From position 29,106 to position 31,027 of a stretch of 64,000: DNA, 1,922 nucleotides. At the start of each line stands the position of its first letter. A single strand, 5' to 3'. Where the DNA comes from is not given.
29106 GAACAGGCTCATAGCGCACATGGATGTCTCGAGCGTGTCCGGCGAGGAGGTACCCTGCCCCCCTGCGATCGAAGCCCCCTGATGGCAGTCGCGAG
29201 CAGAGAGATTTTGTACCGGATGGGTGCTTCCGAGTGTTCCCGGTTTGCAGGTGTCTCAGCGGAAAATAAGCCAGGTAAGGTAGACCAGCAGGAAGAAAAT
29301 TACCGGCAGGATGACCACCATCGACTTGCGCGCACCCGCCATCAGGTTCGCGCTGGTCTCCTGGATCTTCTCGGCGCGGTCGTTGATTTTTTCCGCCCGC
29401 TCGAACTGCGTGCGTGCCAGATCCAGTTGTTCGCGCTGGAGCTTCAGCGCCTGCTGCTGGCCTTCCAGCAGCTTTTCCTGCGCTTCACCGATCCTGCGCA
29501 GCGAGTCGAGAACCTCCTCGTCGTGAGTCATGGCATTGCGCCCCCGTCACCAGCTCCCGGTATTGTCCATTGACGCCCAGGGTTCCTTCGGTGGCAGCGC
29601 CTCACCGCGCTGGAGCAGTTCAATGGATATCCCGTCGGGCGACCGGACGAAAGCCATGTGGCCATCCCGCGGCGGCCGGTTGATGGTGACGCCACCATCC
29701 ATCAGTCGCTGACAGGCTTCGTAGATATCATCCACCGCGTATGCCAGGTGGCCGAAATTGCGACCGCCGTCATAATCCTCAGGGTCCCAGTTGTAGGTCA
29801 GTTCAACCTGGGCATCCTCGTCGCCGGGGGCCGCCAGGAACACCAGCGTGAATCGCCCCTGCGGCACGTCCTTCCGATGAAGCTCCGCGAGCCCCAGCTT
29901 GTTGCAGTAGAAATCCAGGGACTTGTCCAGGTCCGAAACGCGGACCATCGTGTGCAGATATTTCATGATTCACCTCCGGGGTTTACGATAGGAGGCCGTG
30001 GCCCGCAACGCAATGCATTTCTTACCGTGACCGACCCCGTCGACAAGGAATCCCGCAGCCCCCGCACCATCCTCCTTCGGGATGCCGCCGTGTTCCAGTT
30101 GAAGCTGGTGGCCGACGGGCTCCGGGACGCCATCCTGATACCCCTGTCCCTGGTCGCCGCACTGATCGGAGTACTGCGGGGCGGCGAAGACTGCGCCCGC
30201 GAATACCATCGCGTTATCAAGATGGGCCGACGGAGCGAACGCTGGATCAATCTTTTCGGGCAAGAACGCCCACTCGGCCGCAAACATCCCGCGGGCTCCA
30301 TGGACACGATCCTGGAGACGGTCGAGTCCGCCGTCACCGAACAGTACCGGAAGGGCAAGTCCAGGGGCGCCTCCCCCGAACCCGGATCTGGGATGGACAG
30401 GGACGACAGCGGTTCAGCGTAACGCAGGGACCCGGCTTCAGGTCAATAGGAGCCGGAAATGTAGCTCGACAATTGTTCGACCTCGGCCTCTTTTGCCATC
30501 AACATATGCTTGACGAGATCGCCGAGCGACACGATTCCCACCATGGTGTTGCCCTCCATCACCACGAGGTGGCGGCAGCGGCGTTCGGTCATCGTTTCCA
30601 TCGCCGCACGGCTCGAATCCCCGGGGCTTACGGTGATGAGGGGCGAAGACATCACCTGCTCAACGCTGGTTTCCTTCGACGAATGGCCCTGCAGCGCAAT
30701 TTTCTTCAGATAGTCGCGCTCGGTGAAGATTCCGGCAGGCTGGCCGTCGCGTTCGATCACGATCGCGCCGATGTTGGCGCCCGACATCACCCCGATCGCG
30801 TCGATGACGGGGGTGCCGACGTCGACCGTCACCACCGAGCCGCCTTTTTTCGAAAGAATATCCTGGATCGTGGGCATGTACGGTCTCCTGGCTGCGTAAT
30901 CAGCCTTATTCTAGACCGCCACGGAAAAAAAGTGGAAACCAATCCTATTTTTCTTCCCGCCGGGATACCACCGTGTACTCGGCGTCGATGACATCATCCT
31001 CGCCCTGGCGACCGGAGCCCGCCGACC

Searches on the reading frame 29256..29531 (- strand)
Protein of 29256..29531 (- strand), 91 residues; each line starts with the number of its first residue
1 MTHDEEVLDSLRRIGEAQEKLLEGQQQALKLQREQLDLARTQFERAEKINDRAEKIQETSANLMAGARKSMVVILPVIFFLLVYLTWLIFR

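Call 9: search_protein_families(library=pfam, proteins=[window:29256-29531:-])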
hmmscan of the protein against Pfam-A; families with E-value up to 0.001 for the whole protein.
window:29256-29531:- (91 aa): 1 family
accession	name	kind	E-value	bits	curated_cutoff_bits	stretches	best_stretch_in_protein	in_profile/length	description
PF01956.21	EMC3_TMCO1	-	0.00036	20.8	27.1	1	23-88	47-111/169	Integral membrane protein EMC3/TMCO1-like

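Call 10: find_encoding_contigs(protein=window:29256-29531:-, flank=4000, max_places=10)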
Protein window:29256-29531:- (91 aa): 10 contigs read that carry it; 7 places shown.
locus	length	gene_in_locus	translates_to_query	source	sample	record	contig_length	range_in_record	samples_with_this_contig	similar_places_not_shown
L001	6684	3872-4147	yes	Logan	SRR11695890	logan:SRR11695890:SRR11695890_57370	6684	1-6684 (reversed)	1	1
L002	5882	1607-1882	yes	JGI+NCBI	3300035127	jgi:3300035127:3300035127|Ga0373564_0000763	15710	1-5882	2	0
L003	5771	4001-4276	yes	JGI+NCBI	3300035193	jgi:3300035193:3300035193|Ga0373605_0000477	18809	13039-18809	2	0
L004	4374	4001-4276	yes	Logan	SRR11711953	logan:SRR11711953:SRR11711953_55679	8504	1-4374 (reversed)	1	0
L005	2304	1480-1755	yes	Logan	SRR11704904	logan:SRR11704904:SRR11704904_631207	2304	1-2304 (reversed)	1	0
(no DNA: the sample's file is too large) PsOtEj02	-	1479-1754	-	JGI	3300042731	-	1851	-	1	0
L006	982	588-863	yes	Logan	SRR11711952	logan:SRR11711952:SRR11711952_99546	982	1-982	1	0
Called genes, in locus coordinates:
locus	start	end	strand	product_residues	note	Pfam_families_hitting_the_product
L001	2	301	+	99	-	?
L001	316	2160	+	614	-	PF03600:CitMHS, PF02080:TrkA_C, PF00939:Na_sulph_symp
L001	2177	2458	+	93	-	-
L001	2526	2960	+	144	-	PF00571:CBS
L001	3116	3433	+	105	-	-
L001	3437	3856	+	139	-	PF00903:Glyoxalase, PF13669:Glyoxalase_4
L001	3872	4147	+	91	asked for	-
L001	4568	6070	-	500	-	PF06450:NhaB, PF03600:CitMHS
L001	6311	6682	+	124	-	?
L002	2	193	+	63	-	?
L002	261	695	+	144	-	PF00571:CBS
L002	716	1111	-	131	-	-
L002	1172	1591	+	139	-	PF00903:Glyoxalase, PF13669:Glyoxalase_4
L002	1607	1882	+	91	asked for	-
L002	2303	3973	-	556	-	PF06450:NhaB, PF03600:CitMHS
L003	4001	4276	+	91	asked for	-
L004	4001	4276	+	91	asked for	-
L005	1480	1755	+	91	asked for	-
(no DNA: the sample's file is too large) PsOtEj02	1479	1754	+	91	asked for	-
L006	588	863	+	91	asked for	-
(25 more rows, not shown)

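Call 26: find_homologous_proteins(query=window:29256-29531:-, max_evalue=1e-8)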
Query window:29256-29531:- (91 aa): 17 proteins with E <= 1e-8 among 20 candidates.
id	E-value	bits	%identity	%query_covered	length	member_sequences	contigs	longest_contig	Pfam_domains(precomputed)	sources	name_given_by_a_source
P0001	1.6e-36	141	78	100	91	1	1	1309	-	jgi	-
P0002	8.6e-32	126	67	100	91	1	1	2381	-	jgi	-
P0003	1.3e-30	123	68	100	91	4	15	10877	-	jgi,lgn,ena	jgi:uncharacterized membrane protein (DUF106 family)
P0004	4.9e-30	121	65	100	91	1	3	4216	-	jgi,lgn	-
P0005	4.9e-30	121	66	100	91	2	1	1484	-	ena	-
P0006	1.9e-29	119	62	100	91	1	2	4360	-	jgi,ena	-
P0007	4.8e-29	118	60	100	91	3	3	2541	-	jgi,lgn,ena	-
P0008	3.3e-26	109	58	98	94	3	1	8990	-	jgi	-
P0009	6.7e-25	104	63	100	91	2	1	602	-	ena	-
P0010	1.8e-24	103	59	100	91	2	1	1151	-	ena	-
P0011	6.1e-24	101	55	100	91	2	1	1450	-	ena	-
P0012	6.5e-24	101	61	97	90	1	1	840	-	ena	-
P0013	2.4e-23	99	57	100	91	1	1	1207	-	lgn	-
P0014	8.1e-20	88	59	89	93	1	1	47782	-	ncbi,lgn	-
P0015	2.6e-19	87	80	59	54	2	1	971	-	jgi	jgi:uncharacterized membrane protein (DUF106 family)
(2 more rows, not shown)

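Call 27: find_encoding_contigs(protein=P0003, flank=3000, max_places=6)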
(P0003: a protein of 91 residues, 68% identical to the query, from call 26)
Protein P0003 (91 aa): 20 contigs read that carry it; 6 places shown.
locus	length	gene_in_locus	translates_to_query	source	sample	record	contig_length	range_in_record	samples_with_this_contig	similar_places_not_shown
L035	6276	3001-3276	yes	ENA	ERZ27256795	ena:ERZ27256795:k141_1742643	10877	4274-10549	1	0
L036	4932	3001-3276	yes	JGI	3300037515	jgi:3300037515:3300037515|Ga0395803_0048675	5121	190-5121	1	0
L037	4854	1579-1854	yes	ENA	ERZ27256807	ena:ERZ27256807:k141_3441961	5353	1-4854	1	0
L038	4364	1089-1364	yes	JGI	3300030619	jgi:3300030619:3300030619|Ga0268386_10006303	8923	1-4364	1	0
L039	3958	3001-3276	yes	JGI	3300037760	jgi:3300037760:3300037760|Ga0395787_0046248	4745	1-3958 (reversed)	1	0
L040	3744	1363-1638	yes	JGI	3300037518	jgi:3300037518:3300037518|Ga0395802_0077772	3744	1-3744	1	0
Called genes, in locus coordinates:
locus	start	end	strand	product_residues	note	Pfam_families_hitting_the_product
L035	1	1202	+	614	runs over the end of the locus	PF03600:CitMHS, PF02080:TrkA_C, PF00939:Na_sulph_symp, PF03600:CitMHS (weak)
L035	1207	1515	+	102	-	-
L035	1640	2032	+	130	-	PF00571:CBS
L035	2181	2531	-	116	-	-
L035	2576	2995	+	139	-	PF00903:Glyoxalase, PF13669:Glyoxalase_4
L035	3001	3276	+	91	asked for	-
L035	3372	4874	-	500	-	PF06450:NhaB, PF03600:CitMHS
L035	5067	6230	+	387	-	PF00438:S-AdoMet_synt_N, PF02772:S-AdoMet_synt_M, PF02773:S-AdoMet_synt_C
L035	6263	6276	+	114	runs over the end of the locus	?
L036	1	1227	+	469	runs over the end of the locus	PF03600:CitMHS, PF02080:TrkA_C, PF00939:Na_sulph_symp, PF03600:CitMHS (weak)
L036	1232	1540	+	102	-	-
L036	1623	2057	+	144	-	PF00571:CBS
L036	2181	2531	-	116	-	-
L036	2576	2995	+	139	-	PF00903:Glyoxalase, PF13669:Glyoxalase_4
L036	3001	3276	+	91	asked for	-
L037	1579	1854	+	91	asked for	-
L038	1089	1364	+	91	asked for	-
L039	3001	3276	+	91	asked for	-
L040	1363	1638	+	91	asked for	-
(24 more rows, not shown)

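Call 28: find_encoding_contigs(protein=P0002, flank=3000, max_places=3)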
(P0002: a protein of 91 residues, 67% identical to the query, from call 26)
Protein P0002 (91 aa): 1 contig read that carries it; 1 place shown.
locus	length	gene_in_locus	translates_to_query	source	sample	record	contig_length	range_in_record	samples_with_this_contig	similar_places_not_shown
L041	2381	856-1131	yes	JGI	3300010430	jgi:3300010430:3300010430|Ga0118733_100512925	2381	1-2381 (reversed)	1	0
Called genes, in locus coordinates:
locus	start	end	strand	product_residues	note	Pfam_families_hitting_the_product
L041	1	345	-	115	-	?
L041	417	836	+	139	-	PF00903:Glyoxalase, PF13669:Glyoxalase_4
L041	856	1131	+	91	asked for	-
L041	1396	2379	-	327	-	?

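Call 29: find_encoding_contigs(protein=P0004, flank=3000, max_places=3)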
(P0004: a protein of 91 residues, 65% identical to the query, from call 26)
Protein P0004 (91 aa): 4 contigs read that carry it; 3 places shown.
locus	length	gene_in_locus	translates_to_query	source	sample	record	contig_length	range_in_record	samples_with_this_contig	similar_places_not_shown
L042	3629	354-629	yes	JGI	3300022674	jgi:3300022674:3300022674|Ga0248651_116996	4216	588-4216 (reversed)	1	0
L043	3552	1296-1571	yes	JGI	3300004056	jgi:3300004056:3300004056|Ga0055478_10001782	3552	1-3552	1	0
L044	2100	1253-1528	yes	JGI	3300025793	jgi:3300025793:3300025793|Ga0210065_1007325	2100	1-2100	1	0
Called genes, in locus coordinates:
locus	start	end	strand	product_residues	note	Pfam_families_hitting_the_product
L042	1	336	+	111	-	?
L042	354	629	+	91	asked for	-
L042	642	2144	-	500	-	PF06450:NhaB, PF03600:CitMHS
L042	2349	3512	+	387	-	PF00438:S-AdoMet_synt_N, PF02772:S-AdoMet_synt_M, PF02773:S-AdoMet_synt_C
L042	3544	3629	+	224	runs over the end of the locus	?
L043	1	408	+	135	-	?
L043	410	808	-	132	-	-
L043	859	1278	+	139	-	PF00903:Glyoxalase, PF13669:Glyoxalase_4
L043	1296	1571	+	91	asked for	-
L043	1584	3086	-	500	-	PF06450:NhaB, PF03600:CitMHS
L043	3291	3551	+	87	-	?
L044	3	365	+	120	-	?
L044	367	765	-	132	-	-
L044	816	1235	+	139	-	PF00903:Glyoxalase, PF13669:Glyoxalase_4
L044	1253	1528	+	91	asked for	-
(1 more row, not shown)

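Call 30: find_encoding_contigs(protein=P0014, flank=3000, max_places=2)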
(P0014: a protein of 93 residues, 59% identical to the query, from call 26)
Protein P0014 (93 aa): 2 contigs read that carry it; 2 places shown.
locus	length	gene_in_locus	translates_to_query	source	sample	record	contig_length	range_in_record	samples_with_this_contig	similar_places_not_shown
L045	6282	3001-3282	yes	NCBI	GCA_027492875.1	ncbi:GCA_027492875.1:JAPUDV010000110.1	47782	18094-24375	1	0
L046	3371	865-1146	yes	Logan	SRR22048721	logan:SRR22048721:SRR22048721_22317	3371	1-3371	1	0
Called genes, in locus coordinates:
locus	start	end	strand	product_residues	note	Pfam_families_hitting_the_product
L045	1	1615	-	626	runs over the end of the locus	PF13589:HATPase_c_3 (weak), PF00183:HSP90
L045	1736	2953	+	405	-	PF17785:PUA_3, PF10672:Methyltrans_SAM, PF02005:TRM (weak), PF02475:TRM5-TYW2_MTfase (weak), PF03602:Cons_hypoth95, PF05175:MTS (weak), PF13847:Methyltransf_31, PF09445:Methyltransf_15, +2 more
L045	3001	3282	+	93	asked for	-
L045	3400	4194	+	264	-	PF01790:LGT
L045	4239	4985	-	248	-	-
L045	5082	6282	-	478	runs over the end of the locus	PF00875:DNA_photolyase, PF03441:FAD_binding_7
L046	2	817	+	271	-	?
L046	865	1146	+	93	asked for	-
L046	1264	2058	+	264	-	PF01790:LGT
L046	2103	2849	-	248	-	-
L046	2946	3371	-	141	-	?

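Call 39: find_encoding_contigs(protein=P0001, flank=3000, max_places=3)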
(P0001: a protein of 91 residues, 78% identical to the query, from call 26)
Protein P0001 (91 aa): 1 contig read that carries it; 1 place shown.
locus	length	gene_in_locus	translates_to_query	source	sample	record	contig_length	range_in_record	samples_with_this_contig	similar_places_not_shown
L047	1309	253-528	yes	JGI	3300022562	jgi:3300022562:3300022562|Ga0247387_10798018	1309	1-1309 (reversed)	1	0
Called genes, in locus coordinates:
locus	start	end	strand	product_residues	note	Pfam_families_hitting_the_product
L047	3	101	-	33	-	?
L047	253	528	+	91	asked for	-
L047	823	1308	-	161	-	?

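Call 40: find_encoding_contigs(protein=P0006, flank=3000, max_places=3)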
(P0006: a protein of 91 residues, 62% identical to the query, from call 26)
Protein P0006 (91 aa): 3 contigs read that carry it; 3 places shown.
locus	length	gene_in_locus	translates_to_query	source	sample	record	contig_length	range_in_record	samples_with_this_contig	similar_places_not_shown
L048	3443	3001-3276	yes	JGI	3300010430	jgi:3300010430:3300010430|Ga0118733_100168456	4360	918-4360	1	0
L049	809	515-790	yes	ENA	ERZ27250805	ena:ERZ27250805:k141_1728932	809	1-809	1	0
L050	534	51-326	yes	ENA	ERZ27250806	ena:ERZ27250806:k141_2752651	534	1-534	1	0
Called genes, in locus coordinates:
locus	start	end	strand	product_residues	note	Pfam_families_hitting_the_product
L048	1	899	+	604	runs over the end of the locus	?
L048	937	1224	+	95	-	-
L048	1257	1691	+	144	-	PF00571:CBS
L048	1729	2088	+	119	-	PF12680:SnoaL_2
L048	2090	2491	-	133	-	-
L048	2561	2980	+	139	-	PF00903:Glyoxalase, PF13669:Glyoxalase_4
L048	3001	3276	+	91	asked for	-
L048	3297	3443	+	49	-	?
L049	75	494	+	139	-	PF00903:Glyoxalase, PF13669:Glyoxalase_4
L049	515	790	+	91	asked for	-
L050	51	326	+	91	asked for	-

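Call 41: find_encoding_contigs(protein=P0007, flank=3000, max_places=3)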
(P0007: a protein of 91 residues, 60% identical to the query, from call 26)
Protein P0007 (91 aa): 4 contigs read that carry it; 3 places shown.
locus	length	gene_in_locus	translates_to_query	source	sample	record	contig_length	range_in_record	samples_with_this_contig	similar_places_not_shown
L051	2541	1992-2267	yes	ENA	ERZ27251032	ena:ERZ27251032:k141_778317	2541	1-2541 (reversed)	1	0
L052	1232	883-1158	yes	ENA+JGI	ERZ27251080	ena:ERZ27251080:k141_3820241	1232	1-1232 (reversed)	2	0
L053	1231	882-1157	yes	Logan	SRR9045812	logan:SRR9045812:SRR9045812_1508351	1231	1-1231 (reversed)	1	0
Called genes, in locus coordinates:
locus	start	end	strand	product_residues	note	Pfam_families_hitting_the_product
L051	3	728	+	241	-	?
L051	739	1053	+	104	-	-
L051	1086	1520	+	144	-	PF00571:CBS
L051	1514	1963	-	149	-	-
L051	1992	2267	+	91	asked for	-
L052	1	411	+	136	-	?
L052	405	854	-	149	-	-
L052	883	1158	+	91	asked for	-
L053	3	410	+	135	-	?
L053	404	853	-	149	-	-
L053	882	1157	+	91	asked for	-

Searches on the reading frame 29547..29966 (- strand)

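Call 9: search_protein_families(library=pfam, proteins=[window:29547-29966:-])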
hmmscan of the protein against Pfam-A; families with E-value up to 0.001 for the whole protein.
window:29547-29966:- (139 aa): 2 families
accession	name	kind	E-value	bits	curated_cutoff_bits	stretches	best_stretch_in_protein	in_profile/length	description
PF00903.31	Glyoxalase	-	5e-25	88.7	20.6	1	4-117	3-121/121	Glyoxalase/Bleomycin resistance protein/Dioxygenase superfamily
PF13669.12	Glyoxalase_4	-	1.5e-13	51.4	27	1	5-102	2-101/109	Glyoxalase/Bleomycin resistance protein/Dioxygenase superfamily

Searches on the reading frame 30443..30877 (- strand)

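Call 9: search_protein_families(library=pfam, proteins=[window:30443-30877:-])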
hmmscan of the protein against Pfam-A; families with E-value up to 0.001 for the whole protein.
window:30443-30877:- (144 aa): 1 family
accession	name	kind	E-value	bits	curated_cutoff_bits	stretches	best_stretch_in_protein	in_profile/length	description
PF00571.33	CBS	-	7.2e-24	84.3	24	2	72-125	1-55/57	CBS domain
